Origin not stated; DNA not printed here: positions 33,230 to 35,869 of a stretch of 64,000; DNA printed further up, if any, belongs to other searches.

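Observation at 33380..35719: Bacterial archaeal-like PolB with lost exonuclease motifs and altered motif C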

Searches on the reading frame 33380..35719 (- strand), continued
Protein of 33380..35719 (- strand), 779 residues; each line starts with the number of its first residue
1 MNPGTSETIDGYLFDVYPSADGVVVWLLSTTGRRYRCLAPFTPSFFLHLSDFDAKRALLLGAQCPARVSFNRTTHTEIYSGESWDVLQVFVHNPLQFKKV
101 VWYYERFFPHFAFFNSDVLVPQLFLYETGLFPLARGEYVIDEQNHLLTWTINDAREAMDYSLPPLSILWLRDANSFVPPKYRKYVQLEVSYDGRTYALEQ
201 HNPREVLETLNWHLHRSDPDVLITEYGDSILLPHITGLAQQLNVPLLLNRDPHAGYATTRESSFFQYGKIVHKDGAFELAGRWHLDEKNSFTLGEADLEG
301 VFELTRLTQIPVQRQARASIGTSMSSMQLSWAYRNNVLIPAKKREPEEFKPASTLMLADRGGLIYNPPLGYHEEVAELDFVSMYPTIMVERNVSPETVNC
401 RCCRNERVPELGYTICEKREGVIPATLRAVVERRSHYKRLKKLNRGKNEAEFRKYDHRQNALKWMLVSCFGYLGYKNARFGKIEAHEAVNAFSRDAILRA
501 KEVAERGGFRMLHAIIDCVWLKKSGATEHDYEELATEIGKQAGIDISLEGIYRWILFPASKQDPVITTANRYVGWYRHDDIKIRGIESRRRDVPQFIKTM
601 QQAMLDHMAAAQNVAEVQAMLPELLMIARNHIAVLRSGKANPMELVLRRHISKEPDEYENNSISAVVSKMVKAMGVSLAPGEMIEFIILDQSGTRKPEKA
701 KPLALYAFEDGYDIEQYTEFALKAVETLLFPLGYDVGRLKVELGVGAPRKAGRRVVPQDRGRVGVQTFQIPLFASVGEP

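Call 54: fold_search(model_id=the predicted structure, library=pdb)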
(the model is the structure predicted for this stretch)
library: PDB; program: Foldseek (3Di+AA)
matches with E <= 10: 901; with E <= 0.001: 257
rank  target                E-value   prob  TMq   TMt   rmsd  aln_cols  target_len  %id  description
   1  4flv_A                5.2e-29  1.00  0.48  0.49  13.8       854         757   20  Pyrococcus abyssi B family DNA polymerase bound to a dsDNA, in edition mode (released 2012-08-29)
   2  6is7_A                6.7e-29  1.00  0.50  0.51  12.8       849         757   20  Structure of 9N-I DNA polymerase incorporation with dA in the active site (released 2019-08-28)
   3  9en0_A                9.6e-29  1.00  0.53  0.55  11.8       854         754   19  KOD-H4 DNA polymerase mutant in a unproductive binary complex with DNA:DNA containing six HNA nucleotides (released 2025-09-24)
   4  4flu_A                9.6e-29  1.00  0.49  0.50  13.5       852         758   21  Pyrococcus abyssi B family DNA polymerase bound to a dsDNA, in edition mode (released 2012-08-29)
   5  4fly_A                1.3e-28  1.00  0.48  0.49  13.7       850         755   20  Pyrococcus abyssi B family DNA polymerase bound to a dsDNA, in edition mode (released 2012-08-29)
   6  4flz_A                1.3e-28  1.00  0.48  0.49  14.2       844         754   21  Pyrococcus abyssi B family DNA polymerase bound to a dsDNA, in edition mode (released 2012-08-29)
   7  4k8z_A                1.6e-28  1.00  0.50  0.52  12.7       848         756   21  KOD Polymerase in binary complex with dsDNA (released 2013-06-26)
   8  6is7_B                2.1e-28  1.00  0.49  0.50  13.1       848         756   20  Structure of 9N-I DNA polymerase incorporation with dA in the active site (released 2019-08-28)
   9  5mdn_A                2.2e-28  1.00  0.50  0.51  12.7       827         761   21  Structure of the family B DNA polymerase from the hyperthermophilic archaeon Pyrobaculum calidifontis (released 2016-12-14)
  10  4fm2_A                2.2e-28  1.00  0.48  0.49  14.1       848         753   20  Pyrococcus abyssi B family DNA polymerase (triple mutant) bound to a dsDNA, in edition mode (released 2012-08-29)
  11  4flt_A                2.6e-28  1.00  0.48  0.50  13.6       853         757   21  Pyrococcus abyssi B family DNA polymerase bound to a dsDNA, in edition mode (released 2012-08-29)
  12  9oaw_A                3.9e-28  1.00  0.50  0.51  13.2       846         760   20  TNA polymerase, 10-92, binary complex (released 2025-12-10)
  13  9oat_A                5.4e-28  1.00  0.50  0.51  13.0       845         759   21  TNA polymerase, 5-270, binary complex (released 2025-12-10)
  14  5h12                  7.3e-28  1.00  0.53  0.55  11.2       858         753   21  Crystal structure of Deep Vent DNA Polymerase (released 2017-01-25)
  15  5vu9_A                8.6e-28  1.00  0.51  0.52  12.8       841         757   20  TNA polymerase, translocated product (released 2017-12-06)
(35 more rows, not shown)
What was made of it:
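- On PolB2 group of family-B DNA polymerases (archaeal B2 / bacterial G2): Foldseek gives full-length matches at E ~5e-29 (call 54).
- Checked: The AlphaFold2 model aligns to them over its full length (Foldseek E ~5e-29, TM ~0.5; call 54).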
